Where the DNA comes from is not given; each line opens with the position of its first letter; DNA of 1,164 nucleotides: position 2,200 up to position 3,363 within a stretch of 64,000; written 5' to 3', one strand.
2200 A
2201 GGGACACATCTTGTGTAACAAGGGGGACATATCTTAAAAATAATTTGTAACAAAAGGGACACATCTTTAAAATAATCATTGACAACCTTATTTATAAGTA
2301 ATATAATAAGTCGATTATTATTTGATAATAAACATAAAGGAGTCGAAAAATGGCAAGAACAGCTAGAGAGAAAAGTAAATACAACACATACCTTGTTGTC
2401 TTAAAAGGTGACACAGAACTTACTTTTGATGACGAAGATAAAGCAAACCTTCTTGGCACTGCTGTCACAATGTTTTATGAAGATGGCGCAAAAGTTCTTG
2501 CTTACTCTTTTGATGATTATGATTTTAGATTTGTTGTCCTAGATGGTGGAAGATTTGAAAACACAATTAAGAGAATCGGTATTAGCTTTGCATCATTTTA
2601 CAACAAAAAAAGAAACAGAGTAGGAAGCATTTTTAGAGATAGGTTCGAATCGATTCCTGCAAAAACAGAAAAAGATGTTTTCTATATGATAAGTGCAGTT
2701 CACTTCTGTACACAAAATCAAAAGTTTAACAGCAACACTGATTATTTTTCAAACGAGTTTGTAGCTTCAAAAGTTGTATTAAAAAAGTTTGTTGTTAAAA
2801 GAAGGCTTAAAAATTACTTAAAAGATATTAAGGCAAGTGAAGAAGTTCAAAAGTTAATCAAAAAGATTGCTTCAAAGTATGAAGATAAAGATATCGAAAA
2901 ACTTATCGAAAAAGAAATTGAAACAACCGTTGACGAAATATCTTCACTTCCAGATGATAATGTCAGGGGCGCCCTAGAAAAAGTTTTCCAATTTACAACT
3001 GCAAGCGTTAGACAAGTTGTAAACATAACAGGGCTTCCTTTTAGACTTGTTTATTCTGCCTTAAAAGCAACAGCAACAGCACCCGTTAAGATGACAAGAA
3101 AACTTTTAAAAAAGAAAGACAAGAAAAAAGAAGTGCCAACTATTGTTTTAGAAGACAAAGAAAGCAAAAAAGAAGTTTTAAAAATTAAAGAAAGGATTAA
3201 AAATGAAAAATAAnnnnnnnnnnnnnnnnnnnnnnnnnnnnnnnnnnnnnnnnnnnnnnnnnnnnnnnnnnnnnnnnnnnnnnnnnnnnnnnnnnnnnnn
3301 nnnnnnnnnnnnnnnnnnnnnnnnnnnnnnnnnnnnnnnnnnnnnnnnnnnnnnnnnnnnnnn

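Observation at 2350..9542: Operon headed by a catalytically dead-looking Y1 (HUH) transposase homolog, coupled to a membrane protein and followed by a 1792-aa modular protein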

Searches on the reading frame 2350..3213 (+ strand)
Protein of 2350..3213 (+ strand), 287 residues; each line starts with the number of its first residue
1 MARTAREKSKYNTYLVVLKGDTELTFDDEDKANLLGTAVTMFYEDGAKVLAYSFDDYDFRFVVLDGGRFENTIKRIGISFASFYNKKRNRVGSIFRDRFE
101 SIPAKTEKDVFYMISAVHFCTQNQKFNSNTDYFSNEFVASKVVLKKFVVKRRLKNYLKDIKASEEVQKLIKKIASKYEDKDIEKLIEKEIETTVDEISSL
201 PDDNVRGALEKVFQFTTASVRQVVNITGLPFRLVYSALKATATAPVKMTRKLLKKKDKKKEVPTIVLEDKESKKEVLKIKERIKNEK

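Call 3: search_protein_families(library=pfam, proteins=[window:2350-3213:+], max_evalue=1)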
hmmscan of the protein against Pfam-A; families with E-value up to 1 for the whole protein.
window:2350-3213:+ (287 aa): 4 families
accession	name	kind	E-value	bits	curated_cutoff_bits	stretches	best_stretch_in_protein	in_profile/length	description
PF04574.18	DUF592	-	0.00011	22.5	24.5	1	133-212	28-107/153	Protein of unknown function (DUF592)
PF06648.16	AcMNPV_Ac75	-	0.021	15.3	24.4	1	133-203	1-71/122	Autographa californica nuclear polyhedrosis virus (AcMNPV), Ac75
PF06798.17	PrkA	-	0.025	14.7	25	1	132-284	102-240/255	PrkA serine protein kinase C-terminal domain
PF13476.12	AAA_23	-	0.084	13.9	27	1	66-197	87-200/201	AAA domain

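Call 4: search_protein_families(library=ncbifam, proteins=[window:2350-3213:+], max_evalue=1)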
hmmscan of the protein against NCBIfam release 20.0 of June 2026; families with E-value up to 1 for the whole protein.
window:2350-3213:+ (287 aa): 3 families
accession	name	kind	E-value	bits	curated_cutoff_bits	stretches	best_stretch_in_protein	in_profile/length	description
NF003650.0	PRK05286.2-3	equivalog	0.0036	16.3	477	1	144-203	215-274/393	quinone-dependent dihydroorotate dehydrogenase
TIGR00059.1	L17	equivalog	0.038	14.3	70.05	1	145-180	53-85/112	50S ribosomal protein L17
NF047935.1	antiphage_GapS6a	subfamily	0.77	10.1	90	1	140-199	19-76/104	GapS6a family protein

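Call 5: find_homologous_proteins(query=window:2350-3213:+, max_evalue=0.001)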
Query window:2350-3213:+ (287 aa): 7 proteins with E <= 0.001 among 2869 candidates.
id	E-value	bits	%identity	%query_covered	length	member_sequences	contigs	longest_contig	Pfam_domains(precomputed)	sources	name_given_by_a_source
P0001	5.6e-165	565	93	100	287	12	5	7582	-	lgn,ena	-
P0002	2.6e-159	547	90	100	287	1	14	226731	-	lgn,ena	-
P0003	6.4e-150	516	86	99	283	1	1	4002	-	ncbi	-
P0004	4.8e-145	500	85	99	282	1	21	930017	-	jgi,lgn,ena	-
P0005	4.9e-145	500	84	99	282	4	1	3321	-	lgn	-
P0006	1.4e-143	495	84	99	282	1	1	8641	-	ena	-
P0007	3.2e-108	379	66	90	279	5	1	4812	-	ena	-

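Call 6: search_solved_structures(query=window:2350-3213:+, max_evalue=10, show_alignments=3)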
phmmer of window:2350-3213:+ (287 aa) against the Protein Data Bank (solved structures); distinct sequences matched with E-value up to 10: 6.
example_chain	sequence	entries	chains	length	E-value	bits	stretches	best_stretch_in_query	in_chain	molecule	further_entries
5xqw_H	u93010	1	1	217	0.14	15.1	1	47-130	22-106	Fab fragment of catalytic antibody 7B9, heavy chain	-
6lbh_C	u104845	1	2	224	0.38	13.7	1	47-137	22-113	Fab heavy chain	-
2xu0_A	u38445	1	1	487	0.6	13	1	107-200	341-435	ERYTHROCYTE MEMBRANE PROTEIN 1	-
6vx4_H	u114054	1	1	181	1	12.3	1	47-132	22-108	Variable Domain of Heavy Chain of Antibody TyTx11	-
4h0g_A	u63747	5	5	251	1.1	12.1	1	47-135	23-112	2D10 scFv | scFv 2D10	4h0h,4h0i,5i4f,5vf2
9ydw_K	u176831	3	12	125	1.2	12.1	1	51-128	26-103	VRC49.01 Heavy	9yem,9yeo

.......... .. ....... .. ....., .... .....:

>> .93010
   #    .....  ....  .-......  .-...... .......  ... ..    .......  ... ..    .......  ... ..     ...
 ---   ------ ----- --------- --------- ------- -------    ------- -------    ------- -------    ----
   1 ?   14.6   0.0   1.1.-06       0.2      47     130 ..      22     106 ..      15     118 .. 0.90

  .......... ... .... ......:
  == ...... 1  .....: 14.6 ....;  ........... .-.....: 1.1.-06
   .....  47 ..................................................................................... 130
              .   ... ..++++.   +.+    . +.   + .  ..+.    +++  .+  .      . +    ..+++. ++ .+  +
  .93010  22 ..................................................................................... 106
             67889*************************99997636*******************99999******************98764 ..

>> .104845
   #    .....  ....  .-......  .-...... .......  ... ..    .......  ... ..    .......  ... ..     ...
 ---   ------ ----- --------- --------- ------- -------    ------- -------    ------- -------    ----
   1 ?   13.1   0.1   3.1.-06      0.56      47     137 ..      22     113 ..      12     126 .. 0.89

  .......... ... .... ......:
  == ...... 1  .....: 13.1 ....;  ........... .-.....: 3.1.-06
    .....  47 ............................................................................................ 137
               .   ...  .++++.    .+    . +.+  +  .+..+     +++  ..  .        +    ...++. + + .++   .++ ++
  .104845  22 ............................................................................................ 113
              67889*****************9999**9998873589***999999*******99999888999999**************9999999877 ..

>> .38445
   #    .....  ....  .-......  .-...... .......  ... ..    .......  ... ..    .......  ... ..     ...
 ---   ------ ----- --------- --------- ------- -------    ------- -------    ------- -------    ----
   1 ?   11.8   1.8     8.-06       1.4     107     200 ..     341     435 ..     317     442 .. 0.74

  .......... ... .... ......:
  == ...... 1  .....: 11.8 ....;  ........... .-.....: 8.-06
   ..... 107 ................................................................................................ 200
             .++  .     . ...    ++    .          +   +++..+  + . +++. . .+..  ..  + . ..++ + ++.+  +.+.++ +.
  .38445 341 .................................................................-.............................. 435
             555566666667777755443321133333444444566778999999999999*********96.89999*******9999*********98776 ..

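Call 12: find_encoding_contigs(protein=P0004, flank=10000, max_places=4)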
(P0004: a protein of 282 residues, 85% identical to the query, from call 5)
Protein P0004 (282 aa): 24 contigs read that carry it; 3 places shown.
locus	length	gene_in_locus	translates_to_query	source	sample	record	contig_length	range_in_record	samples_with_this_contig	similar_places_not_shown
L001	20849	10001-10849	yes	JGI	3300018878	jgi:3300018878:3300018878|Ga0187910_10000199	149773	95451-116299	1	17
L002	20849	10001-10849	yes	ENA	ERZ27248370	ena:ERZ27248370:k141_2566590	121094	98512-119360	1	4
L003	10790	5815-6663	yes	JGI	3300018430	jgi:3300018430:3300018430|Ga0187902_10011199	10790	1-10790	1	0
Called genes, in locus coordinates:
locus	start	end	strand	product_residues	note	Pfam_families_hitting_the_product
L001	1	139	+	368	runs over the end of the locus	PF00464:SHMT, PF00155:Aminotran_1_2, PF01212:Beta_elim_lyase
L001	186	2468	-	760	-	-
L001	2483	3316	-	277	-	PF00106:adh_short, PF13561:adh_short_C2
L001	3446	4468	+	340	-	PF02016:Peptidase_S66, PF17676:Peptidase_S66C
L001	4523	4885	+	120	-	-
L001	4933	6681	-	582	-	PF13510:Fer2_4, PF10588:NADH-G_4Fe-4S_3, PF13237:Fer4_10 (faint), PF00037:Fer4 (faint), PF12838:Fer4_7 (weak), PF02906:Fe_hyd_lg_C, PF02256:Fe_hyd_SSU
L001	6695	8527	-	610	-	PF01257:2Fe-2S_thioredx (weak), PF01512:Complex1_51K, PF10531:SLBB (weak), PF10589:NADH_4Fe-4S, PF00037:Fer4, PF12838:Fer4_7, PF13237:Fer4_10, PF00037:Fer4, +5 more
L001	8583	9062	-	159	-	PF01257:2Fe-2S_thioredx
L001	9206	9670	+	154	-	PF01161:PBP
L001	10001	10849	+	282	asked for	-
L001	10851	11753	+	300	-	-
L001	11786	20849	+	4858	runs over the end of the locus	PF23319:CobW_C_DAAF9 (faint), PF25445:CCHC_ZFPM2 (faint)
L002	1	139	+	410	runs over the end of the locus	PF00464:SHMT, PF00155:Aminotran_1_2, PF01212:Beta_elim_lyase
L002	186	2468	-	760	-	-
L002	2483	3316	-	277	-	PF00106:adh_short, PF13561:adh_short_C2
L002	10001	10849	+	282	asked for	-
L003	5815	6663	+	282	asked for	-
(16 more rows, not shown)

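Call 13: find_encoding_contigs(protein=P0007, flank=10000, max_places=3)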
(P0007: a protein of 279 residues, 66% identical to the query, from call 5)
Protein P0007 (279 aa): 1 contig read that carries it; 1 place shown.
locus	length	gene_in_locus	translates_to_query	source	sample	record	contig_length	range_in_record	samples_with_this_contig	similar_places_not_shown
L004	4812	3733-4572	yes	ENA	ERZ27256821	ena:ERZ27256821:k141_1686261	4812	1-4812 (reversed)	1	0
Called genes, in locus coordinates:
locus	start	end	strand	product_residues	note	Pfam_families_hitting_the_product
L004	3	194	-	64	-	?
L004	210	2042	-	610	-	PF01512:Complex1_51K, PF10589:NADH_4Fe-4S, PF00037:Fer4, PF12837:Fer4_6 (weak), PF12838:Fer4_7 (weak), PF13187:Fer4_9 (weak), PF13237:Fer4_10, PF00037:Fer4, +3 more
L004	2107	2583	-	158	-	PF01257:2Fe-2S_thioredx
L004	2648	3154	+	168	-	PF01161:PBP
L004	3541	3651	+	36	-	-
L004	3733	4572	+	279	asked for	-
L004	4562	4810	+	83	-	?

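Call 14: predict_structure(alignment_id=A1)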
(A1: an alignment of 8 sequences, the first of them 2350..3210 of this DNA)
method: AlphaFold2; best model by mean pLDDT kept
length: 287 residues; sequences in the alignment: 8
mean_pLDDT: 50.0   pTM: 0.42
mean pLDDT of the five models: 50.0, 49.1, 49.1, 46.5, 46.0
residues with pLDDT >= 90: 0; 70-90: 32; 50-70: 97; < 50: 158
segments of 3 or more residues with pLDDT < 50: 1-7, 91-93, 107-112, 114-116, 119-149, 151-153, 195-201, 203-287
pLDDT, mean of each block of 10 residues (from residue 1): 44 70 62 61 64 64 69 77 68 56 57 47 34 30 44 49 52 55 53 47 43 45 37 40 32 37 32 38 42
secondary structure, 60 per line:
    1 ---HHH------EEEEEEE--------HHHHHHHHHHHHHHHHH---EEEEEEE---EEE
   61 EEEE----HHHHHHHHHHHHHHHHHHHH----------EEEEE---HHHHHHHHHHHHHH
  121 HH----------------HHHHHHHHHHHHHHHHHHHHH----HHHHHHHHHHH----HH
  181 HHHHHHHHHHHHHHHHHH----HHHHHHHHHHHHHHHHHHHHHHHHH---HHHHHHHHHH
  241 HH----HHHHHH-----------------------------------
elements in order: E13-19 H28-44 E48-54 E58-64 H69-88 E99-103 H107-122 H139-159 H164-174 H179-198 H203-227 H231-242 H247-252

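Call 15: search_protein_representatives(alignment_id=A1)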
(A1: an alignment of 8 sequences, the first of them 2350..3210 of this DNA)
Query: 8 sequences, 283 profile positions. Proteins with E-value up to 0.001 (for the whole library): 1109; up to 1e-10: 91; up to 1e-30: 6. The best 150 are listed.
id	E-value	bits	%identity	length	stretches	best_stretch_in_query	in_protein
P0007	2.2e-150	516.2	-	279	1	1-273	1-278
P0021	1.6e-47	178.7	-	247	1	1-241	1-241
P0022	6.4e-42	160.3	-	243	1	1-240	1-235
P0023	7.9e-38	146.9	-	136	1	183-266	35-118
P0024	8.5e-31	123.8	-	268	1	1-228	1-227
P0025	9.8e-31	123.6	-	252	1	1-193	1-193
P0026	6.8e-30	120.9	-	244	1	1-240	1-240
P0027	5.3e-26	108.1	-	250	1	1-241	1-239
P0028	8.5e-26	107.4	-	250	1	1-240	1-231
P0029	2.5e-25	105.9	-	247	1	1-242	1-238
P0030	3.2e-24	102.2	-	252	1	1-247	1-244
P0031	9.0e-24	100.8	-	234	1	18-240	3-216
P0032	4.0e-22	95.4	-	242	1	1-235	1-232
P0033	4.2e-22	95.3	-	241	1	1-242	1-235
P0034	4.9e-22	95.1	-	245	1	1-242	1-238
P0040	5.7e-17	78.5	-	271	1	1-250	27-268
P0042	4.2e-15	72.3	-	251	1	1-234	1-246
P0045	5.6e-14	68.6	-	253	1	1-235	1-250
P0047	1.2e-13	67.5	-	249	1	1-230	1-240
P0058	8.5e-13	64.7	-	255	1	2-235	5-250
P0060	1.3e-12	64.2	-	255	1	1-132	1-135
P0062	1.7e-12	63.8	-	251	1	1-230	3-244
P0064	1.8e-12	63.7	-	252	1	1-234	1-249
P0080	1.0e-11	61.2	-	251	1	1-234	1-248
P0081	1.0e-11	61.2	-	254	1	1-240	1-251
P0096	5.3e-11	58.9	-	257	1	1-239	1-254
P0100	6.4e-11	58.6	-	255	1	1-235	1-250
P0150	8.9e-10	54.8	-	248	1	6-234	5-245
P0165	1.4e-09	54.2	-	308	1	1-119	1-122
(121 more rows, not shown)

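Call 16: search_protein_families(library=pfam, proteins=[P0021, P0022, P0024, P0026, P0030, P0040, P0060, P0100, P0150, P0165], max_evalue=0.01)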
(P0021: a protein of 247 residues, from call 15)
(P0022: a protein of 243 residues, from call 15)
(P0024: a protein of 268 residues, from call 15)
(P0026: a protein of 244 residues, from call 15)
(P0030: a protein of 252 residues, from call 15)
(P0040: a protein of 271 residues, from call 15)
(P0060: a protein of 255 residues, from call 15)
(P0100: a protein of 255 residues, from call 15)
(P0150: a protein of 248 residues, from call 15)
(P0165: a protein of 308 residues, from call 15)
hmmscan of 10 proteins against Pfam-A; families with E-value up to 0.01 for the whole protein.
P0021 (247 aa): 0 families

P0022 (243 aa): 0 families

P0024 (268 aa): 0 families

P0026 (244 aa): 0 families

P0030 (252 aa): 0 families

P0040 (271 aa): 0 families

P0060 (255 aa): 1 family
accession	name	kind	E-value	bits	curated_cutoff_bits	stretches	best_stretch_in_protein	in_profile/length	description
PF01797.21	Y1_Tnp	-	2.8e-12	47.3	23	1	13-121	6-119/121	Transposase IS200 like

P0100 (255 aa): 1 family
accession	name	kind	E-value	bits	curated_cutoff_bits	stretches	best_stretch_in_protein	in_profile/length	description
PF01797.21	Y1_Tnp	-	4.7e-19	69.1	23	1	13-121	6-119/121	Transposase IS200 like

P0150 (248 aa): 1 family
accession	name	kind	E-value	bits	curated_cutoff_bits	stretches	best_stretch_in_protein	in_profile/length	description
PF01797.21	Y1_Tnp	-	2.4e-15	57.2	23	1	12-121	6-120/121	Transposase IS200 like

P0165 (308 aa): 1 family
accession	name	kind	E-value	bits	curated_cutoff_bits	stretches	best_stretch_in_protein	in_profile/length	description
PF01797.21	Y1_Tnp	-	2.2e-17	63.7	23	1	12-123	5-121/121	Transposase IS200 like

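Call 22: find_related_loci(query=A4, collection=genome_contigs, flank=10000)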
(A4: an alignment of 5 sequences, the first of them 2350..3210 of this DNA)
Query A4 (287 aa) in genome_contigs; peptide patterns used: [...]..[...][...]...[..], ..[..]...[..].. (x = any residue, [..] = any of these).
48 stretches matched a pattern; 3 encode a relative of the query (tblastn E <= 1e-3); 3 distinct loci.
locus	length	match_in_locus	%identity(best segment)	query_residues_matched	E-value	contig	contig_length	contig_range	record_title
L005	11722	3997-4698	34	1-239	3e-38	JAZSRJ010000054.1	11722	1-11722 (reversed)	MAG: Clostridia bacterium isolate T1900044537_TS20190003.MAGScoT_cleanbin_000056 SGB_33_k141_2852445, whole genome shotg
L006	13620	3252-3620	36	1-125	4e-10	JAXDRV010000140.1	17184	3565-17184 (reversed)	MAG: Clostridia bacterium isolate SUG3071 k141_739586, whole genome shotgun sequence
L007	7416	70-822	25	1-250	3e-9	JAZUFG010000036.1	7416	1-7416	MAG: Oscillospiraceae bacterium isolate T1900045295_TH20190065.MAGScoT_cleanbin_000007 SGB_6074_k141_541685, whole genom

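Call 28: search_protein_families(library=pfam, proteins=[L005:564-1544:+, L005:1554-2468:+, L005:2553-3827:+, L005:3976-4737:+, L005:4712-5653:+, L005:5723-11635:+, L007:7-783:+, L007:942-1505:+, L007:1635-2471:+, L007:3022-4329:+], max_evalue=0.01)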
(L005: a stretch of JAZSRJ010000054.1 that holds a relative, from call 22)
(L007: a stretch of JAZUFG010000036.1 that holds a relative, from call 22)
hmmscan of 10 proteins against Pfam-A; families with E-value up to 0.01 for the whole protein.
L005:564-1544:+ (326 aa): 1 family
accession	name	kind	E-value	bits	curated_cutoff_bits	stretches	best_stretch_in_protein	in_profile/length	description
PF01699.29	Na_Ca_ex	-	2.8e-27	96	24.9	2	174-323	4-148/151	Sodium/calcium exchanger protein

L005:1554-2468:+ (304 aa): 8 families
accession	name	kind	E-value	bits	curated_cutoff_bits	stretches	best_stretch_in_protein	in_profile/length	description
PF00485.24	PRK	-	1.2e-17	64.9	22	1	52-250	3-192/196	Phosphoribulokinase / Uridine kinase family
PF08433.16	KTI12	-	4.2e-05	23.6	22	1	51-93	4-46/271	Chromatin associated protein KTI12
PF20720.3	nSTAND3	-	0.00075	19.7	27.2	1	39-83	10-52/155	Novel STAND NTPase 3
PF13521.12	AAA_28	-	0.00091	19.9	27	1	51-88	2-36/164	AAA domain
PF25199.1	nSTAND_NTPase5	-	0.0018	18.5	34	1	29-99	19-85/145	Novel STAND NTPase 5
PF13604.12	AAA_30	-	0.0032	17.7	27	1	47-83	17-53/191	AAA domain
PF01583.26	APS_kinase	-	0.0035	17.8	21.1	1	49-83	3-37/152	Adenylylsulphate kinase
PF06414.18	Zeta_toxin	-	0.0092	15.9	22.3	0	44-87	12-54/199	Zeta toxin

L005:2553-3827:+ (424 aa): 3 families
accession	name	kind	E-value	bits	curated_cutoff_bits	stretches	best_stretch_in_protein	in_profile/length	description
PF00817.25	IMS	-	7.4e-44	149.7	23.2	1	13-161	2-148/148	impB/mucB/samB family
PF11799.13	IMS_C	-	1.1e-25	90.6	20.7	1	251-355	2-103/109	impB/mucB/samB family C-terminal domain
PF21999.2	IMS_HHH_1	-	0.0003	21.6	27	0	191-237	6-53/53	DNA polymerase-iota, thumb domain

L005:3976-4737:+ (253 aa): 0 families

L005:4712-5653:+ (313 aa): 0 families

L005:5723-11635:+ (1970 aa): 1 family
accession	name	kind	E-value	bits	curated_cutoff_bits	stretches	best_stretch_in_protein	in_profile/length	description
PF09479.16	Flg_new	-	4.7e-09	36.7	27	1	1488-1562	1-65/65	Listeria-Bacteroides repeat domain (List_Bact_rpt)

L007:7-783:+ (258 aa): 1 family
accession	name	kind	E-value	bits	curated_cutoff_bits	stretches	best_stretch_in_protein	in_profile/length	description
PF01797.21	Y1_Tnp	-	7.4e-13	49.1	23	1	35-142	7-119/121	Transposase IS200 like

L007:942-1505:+ (187 aa): 0 families

L007:1635-2471:+ (278 aa): 0 families

L007:3022-4329:+ (435 aa): 4 families
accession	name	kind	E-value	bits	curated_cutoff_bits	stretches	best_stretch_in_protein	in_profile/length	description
PF00239.26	Resolvase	-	3e-20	73.2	23.3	1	10-155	3-143/145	Resolvase, N terminal domain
PF07508.19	Recombinase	-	5e-19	68.9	21.1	1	181-303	2-100/102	Recombinase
PF13408.12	Zn_ribbon_recom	-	1.9e-08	35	25.3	1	316-377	1-58/58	Recombinase zinc beta ribbon domain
PF14287.11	DUF4368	-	6.8e-05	23.5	25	1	394-435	21-63/67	Domain of unknown function (DUF4368)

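Call 37: search_solved_structures(query=A2, max_evalue=1, show_alignments=2)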
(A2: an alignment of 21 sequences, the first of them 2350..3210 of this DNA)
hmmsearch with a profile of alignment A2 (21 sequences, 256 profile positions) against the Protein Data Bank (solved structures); distinct sequences matched with E-value up to 1: 4.
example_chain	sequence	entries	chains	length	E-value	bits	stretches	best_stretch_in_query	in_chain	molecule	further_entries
9sra_BT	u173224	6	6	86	0.19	14.4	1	170-214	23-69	Large ribosomal subunit protein uL23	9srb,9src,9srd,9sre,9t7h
2hke_A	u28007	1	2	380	0.72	12.6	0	21-71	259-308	Diphosphomevalonate decarboxylase, putative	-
8hku_L23P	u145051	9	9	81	0.76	12.5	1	149-222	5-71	50S ribosomal protein L23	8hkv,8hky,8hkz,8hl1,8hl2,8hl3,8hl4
9x5i_A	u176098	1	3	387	0.77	12.5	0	71-122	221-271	DELLA protein 1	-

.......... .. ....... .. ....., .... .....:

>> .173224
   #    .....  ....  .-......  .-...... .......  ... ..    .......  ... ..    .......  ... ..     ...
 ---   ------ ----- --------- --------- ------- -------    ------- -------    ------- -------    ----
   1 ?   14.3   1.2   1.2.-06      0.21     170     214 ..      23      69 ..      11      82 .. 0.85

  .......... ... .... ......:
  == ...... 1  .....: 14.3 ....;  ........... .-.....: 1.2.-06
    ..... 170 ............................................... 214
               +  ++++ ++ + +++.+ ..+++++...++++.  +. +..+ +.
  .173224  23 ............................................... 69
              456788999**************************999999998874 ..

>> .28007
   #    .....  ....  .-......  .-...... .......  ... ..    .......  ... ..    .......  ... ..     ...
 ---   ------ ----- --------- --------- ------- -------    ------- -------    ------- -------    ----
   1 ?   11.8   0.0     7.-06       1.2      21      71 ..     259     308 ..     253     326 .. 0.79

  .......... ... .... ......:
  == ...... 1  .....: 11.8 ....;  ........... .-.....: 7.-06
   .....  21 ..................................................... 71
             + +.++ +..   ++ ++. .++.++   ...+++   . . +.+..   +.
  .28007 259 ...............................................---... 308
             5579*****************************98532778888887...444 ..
